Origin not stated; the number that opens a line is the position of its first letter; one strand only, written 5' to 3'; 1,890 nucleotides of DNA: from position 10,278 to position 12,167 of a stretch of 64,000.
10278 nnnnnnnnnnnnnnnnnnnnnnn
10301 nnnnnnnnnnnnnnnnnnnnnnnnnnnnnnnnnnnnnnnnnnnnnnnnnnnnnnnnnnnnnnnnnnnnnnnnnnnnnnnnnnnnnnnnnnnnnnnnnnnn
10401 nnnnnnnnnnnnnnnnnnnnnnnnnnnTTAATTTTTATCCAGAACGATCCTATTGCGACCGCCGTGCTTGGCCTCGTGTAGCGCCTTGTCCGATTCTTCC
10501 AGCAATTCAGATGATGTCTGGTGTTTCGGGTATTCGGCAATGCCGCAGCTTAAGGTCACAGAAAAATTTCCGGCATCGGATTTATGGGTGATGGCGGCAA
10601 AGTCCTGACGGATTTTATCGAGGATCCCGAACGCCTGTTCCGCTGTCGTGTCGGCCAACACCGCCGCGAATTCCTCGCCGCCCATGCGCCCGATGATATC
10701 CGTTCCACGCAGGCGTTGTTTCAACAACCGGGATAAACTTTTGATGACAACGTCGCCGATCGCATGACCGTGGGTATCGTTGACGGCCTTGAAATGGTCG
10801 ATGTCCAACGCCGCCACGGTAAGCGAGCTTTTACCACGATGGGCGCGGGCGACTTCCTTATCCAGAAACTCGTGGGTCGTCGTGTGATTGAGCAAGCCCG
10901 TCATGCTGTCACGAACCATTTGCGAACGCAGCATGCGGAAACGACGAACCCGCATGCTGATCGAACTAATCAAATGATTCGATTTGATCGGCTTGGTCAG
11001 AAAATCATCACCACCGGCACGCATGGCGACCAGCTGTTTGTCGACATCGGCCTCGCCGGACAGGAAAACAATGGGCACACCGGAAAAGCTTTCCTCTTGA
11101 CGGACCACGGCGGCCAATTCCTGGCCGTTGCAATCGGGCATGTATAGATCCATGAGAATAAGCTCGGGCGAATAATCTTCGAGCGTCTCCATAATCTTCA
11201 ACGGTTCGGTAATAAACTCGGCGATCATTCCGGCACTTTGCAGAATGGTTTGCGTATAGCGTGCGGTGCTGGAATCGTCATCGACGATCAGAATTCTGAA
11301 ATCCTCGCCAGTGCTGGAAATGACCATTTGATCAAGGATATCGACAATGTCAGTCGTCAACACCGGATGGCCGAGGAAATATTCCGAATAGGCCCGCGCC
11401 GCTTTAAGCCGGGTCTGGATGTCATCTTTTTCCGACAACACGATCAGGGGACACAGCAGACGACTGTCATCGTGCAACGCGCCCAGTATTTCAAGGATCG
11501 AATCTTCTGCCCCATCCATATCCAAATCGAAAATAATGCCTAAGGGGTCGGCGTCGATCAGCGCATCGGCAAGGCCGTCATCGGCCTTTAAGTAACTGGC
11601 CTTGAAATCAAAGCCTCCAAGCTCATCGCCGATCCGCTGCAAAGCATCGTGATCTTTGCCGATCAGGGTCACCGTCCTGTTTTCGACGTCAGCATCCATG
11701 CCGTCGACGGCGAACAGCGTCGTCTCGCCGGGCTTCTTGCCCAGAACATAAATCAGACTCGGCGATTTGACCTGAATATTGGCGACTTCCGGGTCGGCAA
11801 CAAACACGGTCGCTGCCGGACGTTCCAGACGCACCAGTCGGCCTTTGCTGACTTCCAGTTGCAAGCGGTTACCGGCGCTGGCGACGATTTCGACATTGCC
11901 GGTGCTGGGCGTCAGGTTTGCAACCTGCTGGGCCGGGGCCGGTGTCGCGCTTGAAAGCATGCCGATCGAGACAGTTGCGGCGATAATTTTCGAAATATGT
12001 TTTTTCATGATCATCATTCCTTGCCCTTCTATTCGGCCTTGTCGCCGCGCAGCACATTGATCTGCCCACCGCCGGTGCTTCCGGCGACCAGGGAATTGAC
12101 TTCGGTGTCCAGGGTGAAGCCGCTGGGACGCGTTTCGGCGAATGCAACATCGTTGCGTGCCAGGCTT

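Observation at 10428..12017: Secretin-type N-terminal pilus domain fused to a PleD-like REC-REC-GGDEF cyclase, at the position where cpaC is expected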

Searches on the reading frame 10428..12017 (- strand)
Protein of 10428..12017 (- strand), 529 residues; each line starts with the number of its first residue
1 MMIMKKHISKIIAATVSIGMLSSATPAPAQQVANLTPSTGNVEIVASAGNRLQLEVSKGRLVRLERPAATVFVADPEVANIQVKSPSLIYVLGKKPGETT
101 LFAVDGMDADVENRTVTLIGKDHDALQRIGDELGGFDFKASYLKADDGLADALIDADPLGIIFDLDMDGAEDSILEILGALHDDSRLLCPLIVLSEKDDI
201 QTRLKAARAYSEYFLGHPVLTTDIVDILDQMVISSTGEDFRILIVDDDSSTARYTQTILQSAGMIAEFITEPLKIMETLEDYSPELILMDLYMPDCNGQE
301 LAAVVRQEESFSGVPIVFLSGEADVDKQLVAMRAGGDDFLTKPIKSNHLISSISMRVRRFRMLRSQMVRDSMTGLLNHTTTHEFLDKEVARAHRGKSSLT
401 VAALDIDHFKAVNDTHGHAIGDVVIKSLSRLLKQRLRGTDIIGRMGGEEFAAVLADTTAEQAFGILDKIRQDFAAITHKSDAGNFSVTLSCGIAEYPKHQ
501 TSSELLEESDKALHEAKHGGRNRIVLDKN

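Call 3: search_protein_families(library=pfam, proteins=[window:10428-12017:-], max_evalue=0.01)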
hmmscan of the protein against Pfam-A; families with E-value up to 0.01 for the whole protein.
window:10428-12017:- (529 aa): 4 families
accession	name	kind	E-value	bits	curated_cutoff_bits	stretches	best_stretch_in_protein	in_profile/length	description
PF00990.26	GGDEF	-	5.2e-40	137.3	23.8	1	369-523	3-161/161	Diguanylate cyclase, GGDEF domain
PF00072.30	Response_reg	-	2.8e-25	89.1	30.2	1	242-353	1-110/111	Response regulator receiver domain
PF13629.12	T2SS-T3SS_pil_N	-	3.1e-17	62.5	23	1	50-116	3-69/72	Pilus formation protein N terminal region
PF22335.1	Cas10-Cmr2_palm2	-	5.6e-07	30.2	27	1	446-524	58-132/133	Cas10/Cmr2, second palm domain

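Call 5: find_homologous_proteins(query=window:10428-12017:-, max_evalue=0.00001)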
Query window:10428-12017:- (529 aa): 7480 proteins with E <= 0.00001 among 8000 candidates; the best 120 are listed.
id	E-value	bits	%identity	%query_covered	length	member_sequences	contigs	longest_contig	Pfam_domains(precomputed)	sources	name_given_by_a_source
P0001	0.0e+0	1141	100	99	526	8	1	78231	PF22335.2,PF13629.13,PF00990.27,PF00072.31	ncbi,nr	ncbi:MAG: diguanylate cyclase [Rhodospirillaceae bacterium]|nr:diguanylate cyclase [Rhodospirillacea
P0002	4.5e-203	694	76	78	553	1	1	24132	PF00990.27,PF00072.31,PF01627.29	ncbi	ncbi:MAG: diguanylate cyclase [Alphaproteobacteria bacterium]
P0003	6.1e-203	693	73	80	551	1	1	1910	PF22335.2,PF00990.27,PF00072.31,PF01627.29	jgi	-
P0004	4.3e-200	684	72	81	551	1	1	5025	PF22335.2,PF00990.27,PF00072.31,PF01627.29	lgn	-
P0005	1.2e-194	666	100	59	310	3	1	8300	PF22335.2,PF00990.27,PF00072.31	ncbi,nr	ncbi:MAG: diguanylate cyclase, partial [Rhodospirillaceae bacterium]|nr:diguanylate cyclase [Rhodosp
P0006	2.5e-187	642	71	78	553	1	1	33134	PF22335.2,PF00990.27,PF00072.31,PF01627.29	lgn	-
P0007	1.3e-154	534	61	80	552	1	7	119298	PF00990.27,PF00072.31,PF01627.29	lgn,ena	-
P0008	1.7e-151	524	59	80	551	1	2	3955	PF00990.27,PF00072.31,PF01627.29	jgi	-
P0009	3.6e-151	523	58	79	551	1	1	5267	PF00990.27,PF00072.31,PF01627.29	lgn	-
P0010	8.0e-151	521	53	90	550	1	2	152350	PF00990.27,PF00072.31,PF01627.29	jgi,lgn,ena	-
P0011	6.7e-150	518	52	91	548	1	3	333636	PF22335.2,PF00990.27,PF00072.31,PF01627.29,PF20161.6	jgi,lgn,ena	-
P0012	2.1e-149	517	59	80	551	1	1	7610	PF00990.27,PF00072.31,PF01627.29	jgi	-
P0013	2.8e-149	516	58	79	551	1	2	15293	PF00990.27,PF00072.31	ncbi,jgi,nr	ncbi:MAG: diguanylate cyclase [Rhodospirillales bacterium]|nr:diguanylate cyclase [Rhodospirillales 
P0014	7.7e-149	515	58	79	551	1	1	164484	PF00990.27,PF00072.31,PF01627.29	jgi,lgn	jgi:diguanylate cyclase (GGDEF)-like protein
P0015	1.1e-148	514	59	78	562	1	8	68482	PF00990.27,PF00072.31,PF01627.29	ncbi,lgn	-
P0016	2.6e-148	513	58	80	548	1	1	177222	PF00990.27,PF00072.31,PF01627.29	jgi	jgi:diguanylate cyclase (GGDEF)-like protein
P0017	7.2e-148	512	58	78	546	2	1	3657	PF00990.27,PF00072.31,PF01627.29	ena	-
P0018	2.6e-147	510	58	79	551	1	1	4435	PF00990.27,PF00072.31,PF01627.29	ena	-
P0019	3.0e-147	510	58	79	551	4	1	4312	PF00990.27,PF00072.31,PF01627.29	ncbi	-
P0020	4.9e-147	509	58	79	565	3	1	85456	PF00990.27,PF00072.31,PF01627.29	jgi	jgi:diguanylate cyclase (GGDEF)-like protein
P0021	5.1e-147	509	56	81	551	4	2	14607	PF00990.27,PF00072.31,PF01627.29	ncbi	-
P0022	1.0e-146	508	59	79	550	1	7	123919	PF00990.27,PF00072.31,PF01627.29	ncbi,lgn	-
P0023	3.1e-146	506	58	78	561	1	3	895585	PF00990.27,PF00072.31,PF01627.29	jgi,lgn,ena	-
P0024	1.1e-145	504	58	78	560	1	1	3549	PF00990.27,PF00072.31,PF01627.29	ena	-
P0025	2.0e-145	504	59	78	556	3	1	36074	PF00990.27,PF00072.31,PF01627.29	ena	-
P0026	1.1e-144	501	57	78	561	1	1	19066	PF00990.27,PF00072.31,PF01627.29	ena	-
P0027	1.7e-144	501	56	78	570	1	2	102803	PF00990.27,PF00072.31,PF01627.29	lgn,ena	-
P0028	3.7e-144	499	58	79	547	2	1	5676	PF00990.27,PF00072.31,PF01627.29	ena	-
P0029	1.6e-140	488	55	78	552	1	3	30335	PF00990.27,PF00072.31,PF01627.29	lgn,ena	-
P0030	2.3e-140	487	56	78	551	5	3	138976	PF22335.2,PF24898.3,PF00990.27,PF00072.31,PF01627.29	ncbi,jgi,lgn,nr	ncbi:MAG: diguanylate cyclase [Rhodospirillaceae bacterium]|nr:diguanylate cyclase [Rhodospirillacea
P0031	7.8e-136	472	52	80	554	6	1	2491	PF22335.2,PF00990.27,PF00072.31,PF01627.29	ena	-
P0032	2.4e-132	461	51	84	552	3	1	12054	PF00990.27,PF00072.31,PF01627.29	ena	-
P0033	3.2e-132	460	53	79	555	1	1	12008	PF00990.27,PF00072.31,PF01627.29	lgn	-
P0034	1.6e-131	458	51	82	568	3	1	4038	PF00990.27,PF00072.31,PF01627.29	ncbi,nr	ncbi:MAG TPA: diguanylate cyclase [Rhodospirillales bacterium]|nr:diguanylate cyclase [Rhodospirilla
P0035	2.3e-131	457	53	80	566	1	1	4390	PF00990.27,PF00072.31,PF01627.29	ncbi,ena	-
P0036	8.9e-131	455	53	78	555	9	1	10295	PF00990.27,PF00072.31,PF01627.29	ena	-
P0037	8.5e-130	452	53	74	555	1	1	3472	PF00990.27,PF00072.31,PF01627.29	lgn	-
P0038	1.7e-129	451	56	69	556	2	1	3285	PF00990.27,PF00072.31,PF01627.29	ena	-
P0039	1.9e-129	451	52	79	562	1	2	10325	PF00990.27,PF00072.31,PF01627.29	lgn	-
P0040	4.1e-129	450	52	78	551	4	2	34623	PF00990.27,PF00072.31,PF01627.29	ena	-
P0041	4.6e-129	450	53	78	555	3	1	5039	PF00990.27,PF00072.31,PF01627.29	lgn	-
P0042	5.3e-129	449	49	78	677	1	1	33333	PF00990.27,PF00072.31,PF01627.29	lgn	-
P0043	6.2e-129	449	53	78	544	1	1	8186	PF00990.27,PF00072.31,PF01627.29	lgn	-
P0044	8.2e-129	449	52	76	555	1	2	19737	PF00990.27,PF00072.31,PF01627.29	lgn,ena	-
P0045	1.1e-128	449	46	80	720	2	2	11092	PF00990.27,PF00072.31,PF01627.29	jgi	jgi:diguanylate cyclase (GGDEF)-like protein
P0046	2.5e-128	447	51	79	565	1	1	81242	PF00990.27,PF00072.31,PF01627.29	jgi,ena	jgi:diguanylate cyclase (GGDEF)-like protein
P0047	3.9e-128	447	52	78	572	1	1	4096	PF00990.27,PF00072.31,PF01627.29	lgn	-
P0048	4.9e-128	446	55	72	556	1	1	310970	PF00990.27,PF00072.31,PF01627.29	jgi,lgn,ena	-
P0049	1.4e-127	445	55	72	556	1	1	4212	PF00990.27,PF00072.31,PF01627.29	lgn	-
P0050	1.9e-127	444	51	78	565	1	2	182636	PF00990.27,PF00072.31,PF01627.29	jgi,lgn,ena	-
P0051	2.1e-127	444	44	92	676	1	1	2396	PF00990.27,PF00072.31,PF01627.29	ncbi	-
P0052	2.2e-127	444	51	80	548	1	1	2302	PF00990.27,PF00072.31,PF01627.29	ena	-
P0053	2.7e-127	444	51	79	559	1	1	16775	PF00990.27,PF00072.31,PF01627.29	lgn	-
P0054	2.9e-127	444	55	75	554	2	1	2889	PF00990.27,PF00072.31,PF01627.29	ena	-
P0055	6.6e-127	443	52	78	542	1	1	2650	PF00990.27,PF00072.31,PF01627.29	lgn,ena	-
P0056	2.2e-126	441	50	80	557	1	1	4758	PF00990.27,PF00072.31,PF01627.29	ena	-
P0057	2.5e-126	441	54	75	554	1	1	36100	PF00990.27,PF00072.31,PF01627.29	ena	-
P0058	5.2e-126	440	52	75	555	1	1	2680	PF00990.27,PF00072.31,PF01627.29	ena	-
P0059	1.2e-125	438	55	71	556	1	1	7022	PF00990.27,PF00072.31,PF01627.29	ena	-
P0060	1.4e-125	438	51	78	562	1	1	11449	PF00990.27,PF00072.31,PF01627.29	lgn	-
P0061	1.7e-125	438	55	69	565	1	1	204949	PF00990.27,PF00072.31,PF01627.29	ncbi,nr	ncbi:MAG: diguanylate cyclase [Magnetovibrio sp.]|nr:diguanylate cyclase [Magnetovibrio sp.]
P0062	2.4e-125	437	50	78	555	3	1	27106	PF00990.27,PF00072.31,PF01627.29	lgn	-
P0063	2.9e-125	437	50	78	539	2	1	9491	PF00990.27,PF00072.31,PF01627.29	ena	-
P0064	3.2e-125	437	50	78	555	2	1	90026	PF00990.27,PF00072.31,PF01627.29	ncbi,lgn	-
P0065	4.7e-125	436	55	69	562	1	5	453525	PF22335.2,PF00990.27,PF00072.31,PF01627.29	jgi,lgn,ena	-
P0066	4.8e-125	436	59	64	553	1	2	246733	PF00990.27,PF00072.31,PF01627.29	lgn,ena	-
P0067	8.5e-125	436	49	78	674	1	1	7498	PF00990.27,PF00072.31,PF01627.29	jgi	-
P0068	8.8e-125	436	48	78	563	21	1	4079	PF00990.27,PF00072.31,PF01627.29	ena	-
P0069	1.1e-124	435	51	79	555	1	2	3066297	PF00990.27,PF00072.31,PF01627.29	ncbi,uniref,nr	ncbi:diguanylate cyclase [Varunaivibrio sulfuroxidans]|uniref:diguanylate cyclase n=1 Tax=Varunaivib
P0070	1.3e-124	435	50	80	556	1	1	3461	PF00990.27,PF00072.31,PF01627.29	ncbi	ncbi:MAG TPA: diguanylate cyclase [Magnetovibrio sp.]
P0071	2.3e-124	434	50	79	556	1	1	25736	PF00990.27,PF00072.31,PF01627.29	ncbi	ncbi:diguanylate cyclase [Pseudomonadota bacterium]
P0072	1.4e-123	432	54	69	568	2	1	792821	PF00990.27,PF00072.31,PF01627.29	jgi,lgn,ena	-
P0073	1.6e-123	431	48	82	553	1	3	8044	PF00990.27,PF00072.31,PF01627.29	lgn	-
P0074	2.2e-123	431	49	79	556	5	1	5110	PF00990.27,PF00072.31,PF01627.29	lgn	-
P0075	2.5e-123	431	51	76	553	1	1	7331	PF00990.27,PF00072.31,PF01627.29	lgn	-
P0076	3.1e-123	430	50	78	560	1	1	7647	PF00990.27,PF00072.31,PF01627.29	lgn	-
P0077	3.3e-123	430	48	78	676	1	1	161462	PF00990.27,PF00072.31,PF01627.29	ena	-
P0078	3.4e-123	430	51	78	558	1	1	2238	PF00990.27,PF00072.31,PF01627.29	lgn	-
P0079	3.4e-123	430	49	78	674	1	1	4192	PF00990.27,PF00072.31,PF01627.29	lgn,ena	-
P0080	4.5e-123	430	54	69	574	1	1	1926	PF00990.27,PF00072.31,PF01627.29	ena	-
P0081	6.1e-123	430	48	78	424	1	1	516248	PF00990.27,PF00072.31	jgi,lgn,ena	-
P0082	7.9e-123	429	54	69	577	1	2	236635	PF00990.27,PF00072.31,PF01627.29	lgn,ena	-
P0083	8.0e-123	429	51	78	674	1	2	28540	PF00990.27,PF00072.31,PF01627.29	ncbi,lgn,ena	-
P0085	1.3e-122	428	48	79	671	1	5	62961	PF00990.27,PF00072.31,PF01627.29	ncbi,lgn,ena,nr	ncbi:MAG: response regulator [Nitrospiraceae bacterium]|nr:response regulator [Nitrospiraceae bacter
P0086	2.1e-122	428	54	69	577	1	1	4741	PF00990.27,PF00072.31,PF01627.29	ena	-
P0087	2.2e-122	428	50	78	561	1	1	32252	PF00990.27,PF00072.31,PF01627.29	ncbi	-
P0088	2.9e-122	427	48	78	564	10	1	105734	PF00990.27,PF00072.31,PF01627.29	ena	-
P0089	3.6e-122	427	52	72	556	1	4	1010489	PF00990.27,PF00072.31,PF01627.29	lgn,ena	-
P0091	6.1e-122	426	48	78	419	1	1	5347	PF00990.27,PF00072.31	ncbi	-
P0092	7.4e-122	426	47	85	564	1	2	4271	PF00990.27,PF00072.31,PF01627.29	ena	-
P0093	1.3e-121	425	47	81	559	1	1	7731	PF00990.27,PF00072.31,PF01627.29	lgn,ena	-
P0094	2.0e-121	424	54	69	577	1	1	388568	PF22335.2,PF00990.27,PF00072.31,PF01627.29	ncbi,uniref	ncbi:diguanylate cyclase [Magnetovibrio sp. PR-2]|uniref:diguanylate cyclase n=1 Tax=Magnetovibrio s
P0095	2.1e-121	424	54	69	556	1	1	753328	PF00990.27,PF00072.31,PF01627.29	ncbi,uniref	ncbi:diguanylate cyclase [Magnetovibrio sp.]|uniref:diguanylate cyclase n=1 Tax=Magnetovibrio sp. Ta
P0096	3.2e-121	424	51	74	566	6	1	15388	PF22335.2,PF00990.27,PF00072.31,PF01627.29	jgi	-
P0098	4.8e-121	423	52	70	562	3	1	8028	PF00990.27,PF00072.31,PF01627.29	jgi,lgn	jgi:diguanylate cyclase (GGDEF)-like protein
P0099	5.6e-121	423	50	79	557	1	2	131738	PF00990.27,PF00072.31,PF01627.29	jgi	-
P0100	6.4e-121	423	49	78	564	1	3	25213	PF00990.27,PF00072.31,PF01627.29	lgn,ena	-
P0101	7.6e-121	423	47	77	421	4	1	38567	PF00990.27,PF00072.31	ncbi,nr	ncbi:MAG: diguanylate cyclase [Rhodospirillales bacterium]|nr:diguanylate cyclase [Rhodospirillales 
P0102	8.1e-121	423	52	70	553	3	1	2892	PF00990.27,PF00072.31,PF01627.29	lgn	-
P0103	1.2e-120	422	52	74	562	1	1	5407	PF00990.27,PF00072.31,PF01627.29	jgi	-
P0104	1.4e-120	422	46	78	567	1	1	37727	PF22335.2,PF00990.27,PF00072.31,PF01627.29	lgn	-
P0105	1.6e-120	422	49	79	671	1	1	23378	PF00990.27,PF00072.31,PF01627.29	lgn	-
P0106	1.7e-120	421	48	79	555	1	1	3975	PF00990.27,PF00072.31,PF01627.29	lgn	-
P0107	2.0e-120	421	47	79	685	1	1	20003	PF00990.27,PF00072.31,PF01627.29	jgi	-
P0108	2.5e-120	421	47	79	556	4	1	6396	PF00990.27,PF00072.31,PF01627.29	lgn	-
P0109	2.9e-120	421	49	78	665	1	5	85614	PF00990.27,PF00072.31,PF01627.29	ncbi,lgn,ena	-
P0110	5.3e-120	420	51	64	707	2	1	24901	PF00990.27,PF00072.31,PF01627.29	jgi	-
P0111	5.7e-120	420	48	78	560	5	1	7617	PF00990.27,PF00072.31,PF01627.29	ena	-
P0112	8.8e-120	419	49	78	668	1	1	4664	PF00990.27,PF00072.31,PF01627.29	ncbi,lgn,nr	ncbi:MAG: response regulator [Nitrospirae bacterium]|nr:response regulator [Nitrospirota bacterium]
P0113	1.4e-119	418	50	74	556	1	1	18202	PF00990.27,PF00072.31,PF01627.29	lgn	-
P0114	2.9e-119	417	49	78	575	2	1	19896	PF00990.27,PF00072.31,PF01627.29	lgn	-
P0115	3.5e-119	417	51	72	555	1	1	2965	PF00990.27,PF00072.31,PF01627.29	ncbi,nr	ncbi:MAG: diguanylate cyclase [Magnetococcales bacterium]|nr:diguanylate cyclase [Magnetococcales ba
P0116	4.1e-119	417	51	74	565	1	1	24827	PF22335.2,PF00990.27,PF00072.31,PF01627.29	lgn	-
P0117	4.6e-119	417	48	77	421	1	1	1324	PF00990.27,PF00072.31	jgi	jgi:diguanylate cyclase (GGDEF)-like protein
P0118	6.5e-119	416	54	69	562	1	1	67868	PF22335.2,PF00990.27,PF00072.31,PF01627.29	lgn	-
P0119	8.9e-119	416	52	70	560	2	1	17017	PF00990.27,PF00072.31,PF01627.29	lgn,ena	-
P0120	9.3e-119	416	46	82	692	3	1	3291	PF00990.27,PF00072.31,PF01627.29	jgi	jgi:diguanylate cyclase (GGDEF)-like protein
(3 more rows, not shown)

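Call 6: find_encoding_contigs(protein=P0002, flank=10000, max_places=3)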
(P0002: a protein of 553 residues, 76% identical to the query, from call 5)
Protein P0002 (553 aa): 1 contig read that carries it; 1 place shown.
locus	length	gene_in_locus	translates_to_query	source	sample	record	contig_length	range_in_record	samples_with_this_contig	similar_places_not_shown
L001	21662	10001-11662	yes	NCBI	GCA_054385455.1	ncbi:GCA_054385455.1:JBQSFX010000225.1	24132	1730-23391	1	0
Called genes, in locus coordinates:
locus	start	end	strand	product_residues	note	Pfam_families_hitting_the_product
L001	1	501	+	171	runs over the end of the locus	PF01478:Peptidase_A24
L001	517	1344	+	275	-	PF16976:RcpC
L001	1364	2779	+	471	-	PF13629:T2SS-T3SS_pil_N, PF00263:Secretin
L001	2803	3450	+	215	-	PF09476:Pilus_CpaD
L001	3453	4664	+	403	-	PF01656:CbiA (weak), PF06564:CBP_BcsQ (weak), PF10609:ParA, PF13614:AAA_31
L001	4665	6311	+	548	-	PF00437:T2SSE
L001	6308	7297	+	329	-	PF00482:T2SSF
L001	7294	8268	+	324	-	PF00482:T2SSF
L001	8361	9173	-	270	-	-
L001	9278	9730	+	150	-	PF12802:MarR_2, PF13463:HTH_27, PF22381:Staph_reg_Sar_Rot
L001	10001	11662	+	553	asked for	PF01627:Hpt, PF00072:Response_reg, PF00990:GGDEF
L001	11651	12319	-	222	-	PF00702:Hydrolase, PF13419:HAD_2 (weak), PF13242:Hydrolase_like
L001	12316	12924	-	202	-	PF00106:adh_short, PF08659:KR, PF13561:adh_short_C2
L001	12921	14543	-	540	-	PF00890:FAD_binding_2, PF01266:DAO (weak), PF03486:HI0933_like (faint), PF07992:Pyr_redox_2 (weak), PF02910:Succ_DH_flav_C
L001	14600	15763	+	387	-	PF01546:Peptidase_M20, PF07687:M20_dimer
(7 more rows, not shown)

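Call 7: find_encoding_contigs(protein=P0006, flank=10000, max_places=3)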
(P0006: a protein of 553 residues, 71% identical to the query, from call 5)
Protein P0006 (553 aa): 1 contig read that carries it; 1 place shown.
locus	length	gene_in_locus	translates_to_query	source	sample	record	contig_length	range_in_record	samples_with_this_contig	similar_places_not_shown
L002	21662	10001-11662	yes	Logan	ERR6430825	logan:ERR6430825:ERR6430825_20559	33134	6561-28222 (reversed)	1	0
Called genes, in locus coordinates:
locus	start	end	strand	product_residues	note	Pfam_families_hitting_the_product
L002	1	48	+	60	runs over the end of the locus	PF04964:Flp_Fap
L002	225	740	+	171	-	PF01478:Peptidase_A24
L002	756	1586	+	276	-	PF08666:SAF (weak), PF16976:RcpC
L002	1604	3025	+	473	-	PF13629:T2SS-T3SS_pil_N, PF00263:Secretin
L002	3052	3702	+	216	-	PF09476:Pilus_CpaD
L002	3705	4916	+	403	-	PF01656:CbiA (weak), PF06564:CBP_BcsQ (weak), PF10609:ParA, PF13614:AAA_31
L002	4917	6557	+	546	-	PF00437:T2SSE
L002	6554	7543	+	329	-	PF00482:T2SSF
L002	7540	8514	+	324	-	PF00482:T2SSF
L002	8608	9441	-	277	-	-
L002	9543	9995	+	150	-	PF12802:MarR_2, PF13463:HTH_27, PF22381:Staph_reg_Sar_Rot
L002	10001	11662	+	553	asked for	PF01627:Hpt (weak), PF22335:Cas10-Cmr2_palm2 (faint), PF00072:Response_reg, PF00990:GGDEF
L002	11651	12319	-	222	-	PF00702:Hydrolase, PF13242:Hydrolase_like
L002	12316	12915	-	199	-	PF00106:adh_short, PF13561:adh_short_C2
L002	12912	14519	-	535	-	PF00890:FAD_binding_2, PF01266:DAO (weak), PF07992:Pyr_redox_2 (faint), PF03486:HI0933_like (weak), PF02910:Succ_DH_flav_C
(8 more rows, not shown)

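Call 11: find_encoding_contigs(protein=P0001, flank=3000, max_places=6)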
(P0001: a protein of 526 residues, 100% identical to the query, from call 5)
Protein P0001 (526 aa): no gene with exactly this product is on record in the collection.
